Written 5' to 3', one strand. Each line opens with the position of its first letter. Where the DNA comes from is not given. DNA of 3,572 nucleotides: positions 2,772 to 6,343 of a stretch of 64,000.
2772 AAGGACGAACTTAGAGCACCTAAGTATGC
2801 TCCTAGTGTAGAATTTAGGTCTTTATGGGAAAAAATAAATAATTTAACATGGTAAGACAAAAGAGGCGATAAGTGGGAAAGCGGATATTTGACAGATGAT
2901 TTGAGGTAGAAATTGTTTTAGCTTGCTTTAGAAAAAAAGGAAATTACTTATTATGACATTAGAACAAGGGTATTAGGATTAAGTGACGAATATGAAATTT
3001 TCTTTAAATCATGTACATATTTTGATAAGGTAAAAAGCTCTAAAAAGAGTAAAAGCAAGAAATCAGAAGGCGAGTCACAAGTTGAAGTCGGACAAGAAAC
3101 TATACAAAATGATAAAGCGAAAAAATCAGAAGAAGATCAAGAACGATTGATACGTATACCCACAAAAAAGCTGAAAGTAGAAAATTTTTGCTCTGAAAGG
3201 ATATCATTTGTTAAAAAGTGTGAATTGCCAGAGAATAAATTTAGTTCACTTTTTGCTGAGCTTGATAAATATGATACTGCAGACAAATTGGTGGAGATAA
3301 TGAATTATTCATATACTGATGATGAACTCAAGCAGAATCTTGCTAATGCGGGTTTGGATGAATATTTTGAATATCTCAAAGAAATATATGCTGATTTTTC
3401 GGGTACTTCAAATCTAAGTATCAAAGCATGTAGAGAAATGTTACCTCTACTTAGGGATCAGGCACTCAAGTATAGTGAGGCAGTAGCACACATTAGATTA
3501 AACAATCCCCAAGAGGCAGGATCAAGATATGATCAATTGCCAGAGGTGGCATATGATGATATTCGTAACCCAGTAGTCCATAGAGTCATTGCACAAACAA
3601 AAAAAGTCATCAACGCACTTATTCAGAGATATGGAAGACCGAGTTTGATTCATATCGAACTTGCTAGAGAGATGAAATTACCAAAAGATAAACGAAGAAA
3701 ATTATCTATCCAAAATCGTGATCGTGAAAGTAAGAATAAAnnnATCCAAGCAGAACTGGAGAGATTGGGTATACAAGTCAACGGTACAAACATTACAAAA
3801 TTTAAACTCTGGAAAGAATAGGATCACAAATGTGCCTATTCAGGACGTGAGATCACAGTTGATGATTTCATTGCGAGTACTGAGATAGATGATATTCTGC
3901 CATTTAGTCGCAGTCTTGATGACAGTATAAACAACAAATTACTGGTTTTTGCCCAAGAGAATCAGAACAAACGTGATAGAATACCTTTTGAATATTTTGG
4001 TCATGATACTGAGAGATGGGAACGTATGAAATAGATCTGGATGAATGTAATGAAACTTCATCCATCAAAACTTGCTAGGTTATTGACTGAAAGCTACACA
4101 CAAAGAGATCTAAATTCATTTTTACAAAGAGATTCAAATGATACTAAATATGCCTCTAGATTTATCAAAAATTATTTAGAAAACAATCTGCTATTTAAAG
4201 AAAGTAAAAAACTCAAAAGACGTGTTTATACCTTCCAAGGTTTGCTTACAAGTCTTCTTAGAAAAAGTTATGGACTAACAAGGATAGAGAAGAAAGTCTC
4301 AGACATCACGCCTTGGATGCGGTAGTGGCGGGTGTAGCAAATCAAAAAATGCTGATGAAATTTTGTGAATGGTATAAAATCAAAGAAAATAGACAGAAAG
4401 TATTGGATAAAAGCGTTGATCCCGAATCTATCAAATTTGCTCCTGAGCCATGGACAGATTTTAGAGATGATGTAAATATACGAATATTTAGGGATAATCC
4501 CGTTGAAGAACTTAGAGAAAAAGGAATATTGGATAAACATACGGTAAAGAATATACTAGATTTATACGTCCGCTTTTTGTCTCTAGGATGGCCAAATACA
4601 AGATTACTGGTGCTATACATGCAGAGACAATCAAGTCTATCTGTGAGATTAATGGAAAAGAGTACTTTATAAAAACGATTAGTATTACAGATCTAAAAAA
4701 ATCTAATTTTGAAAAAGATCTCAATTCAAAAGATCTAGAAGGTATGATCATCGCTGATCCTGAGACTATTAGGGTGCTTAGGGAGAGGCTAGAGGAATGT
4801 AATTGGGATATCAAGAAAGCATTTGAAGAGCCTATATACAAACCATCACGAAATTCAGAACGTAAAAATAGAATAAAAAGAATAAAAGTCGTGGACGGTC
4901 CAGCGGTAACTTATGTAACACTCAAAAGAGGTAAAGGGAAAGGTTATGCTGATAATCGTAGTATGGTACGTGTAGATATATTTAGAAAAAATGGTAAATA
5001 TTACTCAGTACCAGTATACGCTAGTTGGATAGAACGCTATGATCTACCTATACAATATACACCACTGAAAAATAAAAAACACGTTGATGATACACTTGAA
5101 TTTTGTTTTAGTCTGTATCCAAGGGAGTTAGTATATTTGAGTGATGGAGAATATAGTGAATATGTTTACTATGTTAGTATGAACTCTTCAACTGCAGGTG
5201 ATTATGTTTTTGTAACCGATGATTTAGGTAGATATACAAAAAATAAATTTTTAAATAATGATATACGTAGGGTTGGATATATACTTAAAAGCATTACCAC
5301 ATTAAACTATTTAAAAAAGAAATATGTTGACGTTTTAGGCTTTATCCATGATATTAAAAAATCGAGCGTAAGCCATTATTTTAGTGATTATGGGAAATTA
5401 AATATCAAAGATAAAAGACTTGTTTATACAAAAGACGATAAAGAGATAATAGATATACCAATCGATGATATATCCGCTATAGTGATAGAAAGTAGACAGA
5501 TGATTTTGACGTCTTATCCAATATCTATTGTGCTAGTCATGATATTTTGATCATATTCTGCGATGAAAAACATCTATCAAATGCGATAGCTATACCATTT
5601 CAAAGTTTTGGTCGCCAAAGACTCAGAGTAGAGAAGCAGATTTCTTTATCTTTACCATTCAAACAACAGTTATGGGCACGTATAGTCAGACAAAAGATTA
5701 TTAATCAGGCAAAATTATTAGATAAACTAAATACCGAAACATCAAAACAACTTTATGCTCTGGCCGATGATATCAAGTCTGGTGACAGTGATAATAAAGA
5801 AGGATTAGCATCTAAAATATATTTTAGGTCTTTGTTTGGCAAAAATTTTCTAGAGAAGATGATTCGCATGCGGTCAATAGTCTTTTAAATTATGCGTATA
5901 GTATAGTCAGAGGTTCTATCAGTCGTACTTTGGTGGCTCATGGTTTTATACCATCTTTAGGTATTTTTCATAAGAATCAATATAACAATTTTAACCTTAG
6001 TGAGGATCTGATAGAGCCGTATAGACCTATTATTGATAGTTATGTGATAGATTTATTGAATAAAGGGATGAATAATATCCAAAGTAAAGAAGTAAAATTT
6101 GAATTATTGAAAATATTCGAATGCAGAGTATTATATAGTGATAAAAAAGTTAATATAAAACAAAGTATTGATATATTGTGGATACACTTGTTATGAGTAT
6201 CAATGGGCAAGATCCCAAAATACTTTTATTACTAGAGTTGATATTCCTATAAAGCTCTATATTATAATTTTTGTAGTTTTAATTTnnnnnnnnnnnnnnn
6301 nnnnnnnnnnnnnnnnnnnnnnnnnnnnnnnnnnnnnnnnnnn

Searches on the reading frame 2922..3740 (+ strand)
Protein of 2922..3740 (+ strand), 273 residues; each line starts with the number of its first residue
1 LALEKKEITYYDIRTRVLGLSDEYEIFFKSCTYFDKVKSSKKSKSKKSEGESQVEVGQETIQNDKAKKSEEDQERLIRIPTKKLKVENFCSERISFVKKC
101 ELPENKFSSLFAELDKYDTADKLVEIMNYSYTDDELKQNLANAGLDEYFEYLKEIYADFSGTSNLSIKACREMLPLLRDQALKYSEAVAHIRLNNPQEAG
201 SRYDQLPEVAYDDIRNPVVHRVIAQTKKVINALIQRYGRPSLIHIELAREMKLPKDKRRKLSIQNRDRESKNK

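Call 32: search_protein_families(library=pfam, max_evalue=0.001, proteins=[window:2922-3740:+])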
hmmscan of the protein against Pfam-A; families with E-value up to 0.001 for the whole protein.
window:2922-3740:+ (273 aa): 0 families

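Call 76: search_solved_structures(query=window:2922-3740:+, max_evalue=0.001)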
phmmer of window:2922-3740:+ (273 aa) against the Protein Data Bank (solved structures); distinct sequences matched with E-value up to 0.001: 28.
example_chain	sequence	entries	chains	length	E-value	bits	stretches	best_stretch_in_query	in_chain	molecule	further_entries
6je3_A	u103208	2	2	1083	5.2e-17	65.5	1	127-270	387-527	CRISPR-associated endonuclease Cas9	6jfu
21dz_A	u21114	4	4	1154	5.9e-17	65.3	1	114-272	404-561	CRISPR-associated endonuclease Cas9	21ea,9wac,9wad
8uzb_A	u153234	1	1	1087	1.1e-16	64.5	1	133-272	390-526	CRISPR-associated endonuclease Cas9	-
8hnw_A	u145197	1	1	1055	1.2e-16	64.3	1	104-268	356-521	CRISPR-associated endonuclease Cas9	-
8hnt_A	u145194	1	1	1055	1.2e-16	64.3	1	104-268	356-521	CRISPR-associated endonuclease Cas9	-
8hnv_A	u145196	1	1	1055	1.2e-16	64.3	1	104-268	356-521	CRISPR-associated endonuclease Cas9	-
8uza_A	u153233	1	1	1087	1.2e-16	64.3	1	133-272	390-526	CRISPR-associated endonuclease Cas9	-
8ja0_A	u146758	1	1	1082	1.6e-16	63.9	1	129-270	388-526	CRISPR-associated endonuclease Cas9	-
6jdv_A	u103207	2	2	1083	1.6e-16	63.9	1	129-270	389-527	CRISPR-associated endonuclease Cas9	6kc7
6je4_A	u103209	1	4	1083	1.6e-16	63.9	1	129-270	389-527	CRISPR-associated endonuclease Cas9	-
6kc8_A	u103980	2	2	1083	1.6e-16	63.9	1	129-270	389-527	CRISPR-associated endonuclease Cas9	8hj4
6jdq_A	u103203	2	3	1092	1.6e-16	63.8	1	129-270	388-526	CRISPR-associated endonuclease Cas9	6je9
8jtj_A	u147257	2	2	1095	3e-16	63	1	133-272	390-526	CRISPR-associated endonuclease Cas9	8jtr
9ar4_A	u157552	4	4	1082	3.3e-16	62.8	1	133-272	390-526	CRISPR-associated endonuclease Cas9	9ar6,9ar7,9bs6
8x5v_A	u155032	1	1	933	1.4e-13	54.3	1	119-247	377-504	BlCas9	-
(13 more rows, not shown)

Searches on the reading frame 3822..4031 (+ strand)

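Call 32: search_protein_families(library=pfam, max_evalue=0.001, proteins=[window:3822-4031:+])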
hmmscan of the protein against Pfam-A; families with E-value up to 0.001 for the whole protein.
window:3822-4031:+ (70 aa): 1 family
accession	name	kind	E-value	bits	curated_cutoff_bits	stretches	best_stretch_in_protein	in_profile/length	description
PF13395.12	HNH_4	-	2.7e-19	69.3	22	1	4-56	1-54/54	HNH endonuclease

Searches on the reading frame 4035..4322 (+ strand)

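Call 32: search_protein_families(library=pfam, max_evalue=0.001, proteins=[window:4035-4322:+])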
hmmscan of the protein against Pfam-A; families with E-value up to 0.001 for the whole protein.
window:4035-4322:+ (96 aa): 1 family
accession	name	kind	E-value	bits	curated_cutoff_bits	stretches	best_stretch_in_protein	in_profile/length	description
PF18541.7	RuvC_III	-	7.8e-07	29.7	26.2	1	28-86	5-58/179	RuvC endonuclease subdomain 3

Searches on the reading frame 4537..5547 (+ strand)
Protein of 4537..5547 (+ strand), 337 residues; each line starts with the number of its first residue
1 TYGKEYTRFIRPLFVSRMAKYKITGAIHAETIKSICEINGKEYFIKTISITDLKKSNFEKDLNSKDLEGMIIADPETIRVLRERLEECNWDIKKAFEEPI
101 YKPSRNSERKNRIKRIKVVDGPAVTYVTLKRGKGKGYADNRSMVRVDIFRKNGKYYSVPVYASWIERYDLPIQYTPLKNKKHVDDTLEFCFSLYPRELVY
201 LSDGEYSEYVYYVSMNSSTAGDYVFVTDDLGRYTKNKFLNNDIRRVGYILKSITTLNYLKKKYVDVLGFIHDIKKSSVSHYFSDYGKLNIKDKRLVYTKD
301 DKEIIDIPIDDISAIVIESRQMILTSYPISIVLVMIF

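Call 32: search_protein_families(library=pfam, max_evalue=0.001, proteins=[window:4537-5547:+])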
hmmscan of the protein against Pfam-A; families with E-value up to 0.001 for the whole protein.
window:4537-5547:+ (337 aa): 0 families

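Call 77: search_solved_structures(query=window:4537-5547:+, max_evalue=0.001)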
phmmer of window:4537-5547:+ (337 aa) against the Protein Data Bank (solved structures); distinct sequences matched with E-value up to 0.001: 15.
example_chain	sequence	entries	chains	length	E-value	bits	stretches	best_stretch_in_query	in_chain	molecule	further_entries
8jtj_A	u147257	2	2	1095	3e-30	108.7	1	6-274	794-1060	CRISPR-associated endonuclease Cas9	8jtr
8uza_A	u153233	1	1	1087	3.6e-30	108.4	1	6-274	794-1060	CRISPR-associated endonuclease Cas9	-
9ar4_A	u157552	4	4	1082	4.1e-30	108.2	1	2-274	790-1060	CRISPR-associated endonuclease Cas9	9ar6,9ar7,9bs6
8uzb_A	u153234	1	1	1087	1.8e-29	106.1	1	6-274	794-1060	CRISPR-associated endonuclease Cas9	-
21dz_A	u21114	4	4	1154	3.1e-29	105.3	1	7-205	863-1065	CRISPR-associated endonuclease Cas9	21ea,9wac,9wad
8ja0_A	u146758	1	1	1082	2.4e-24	89.3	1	8-236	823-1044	CRISPR-associated endonuclease Cas9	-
6kc8_A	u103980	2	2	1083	2.4e-24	89.3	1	8-236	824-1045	CRISPR-associated endonuclease Cas9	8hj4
6jdv_A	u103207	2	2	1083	2.4e-24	89.3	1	8-236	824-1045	CRISPR-associated endonuclease Cas9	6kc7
6je4_A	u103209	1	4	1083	2.4e-24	89.3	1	8-236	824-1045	CRISPR-associated endonuclease Cas9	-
6jdq_A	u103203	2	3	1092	2.4e-24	89.2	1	8-236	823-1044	CRISPR-associated endonuclease Cas9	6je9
8x5v_A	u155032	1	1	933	1.7e-23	86.5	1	4-209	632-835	BlCas9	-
8hnt_A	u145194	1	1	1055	3.6e-23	85.4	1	8-221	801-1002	CRISPR-associated endonuclease Cas9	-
8hnv_A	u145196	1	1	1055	3.8e-23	85.3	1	8-221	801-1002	CRISPR-associated endonuclease Cas9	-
8hnw_A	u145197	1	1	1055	3.8e-23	85.3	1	8-221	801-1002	CRISPR-associated endonuclease Cas9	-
6je3_A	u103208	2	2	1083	4.5e-16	62.1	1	8-229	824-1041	CRISPR-associated endonuclease Cas9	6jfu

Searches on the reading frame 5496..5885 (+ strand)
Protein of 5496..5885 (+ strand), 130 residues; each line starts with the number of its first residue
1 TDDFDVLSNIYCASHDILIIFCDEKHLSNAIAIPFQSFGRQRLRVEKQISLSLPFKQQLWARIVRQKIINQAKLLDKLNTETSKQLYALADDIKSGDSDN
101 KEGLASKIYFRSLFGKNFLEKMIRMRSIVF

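Call 32: search_protein_families(library=pfam, max_evalue=0.001, proteins=[window:5496-5885:+])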
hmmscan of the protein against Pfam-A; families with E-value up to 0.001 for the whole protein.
window:5496-5885:+ (130 aa): 1 family
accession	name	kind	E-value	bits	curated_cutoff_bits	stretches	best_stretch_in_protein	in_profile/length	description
PF01867.21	Cas_Cas1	-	9.8e-05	22.1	22.3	1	11-94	52-136/283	CRISPR associated protein Cas1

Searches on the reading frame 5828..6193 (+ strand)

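Call 32: search_protein_families(library=pfam, max_evalue=0.001, proteins=[window:5828-6193:+])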
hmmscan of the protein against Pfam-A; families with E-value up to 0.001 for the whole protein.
window:5828-6193:+ (122 aa): 1 family
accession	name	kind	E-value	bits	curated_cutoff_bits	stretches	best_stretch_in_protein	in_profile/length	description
PF01867.21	Cas_Cas1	-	6e-17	62.2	22.3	1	9-83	181-256/283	CRISPR associated protein Cas1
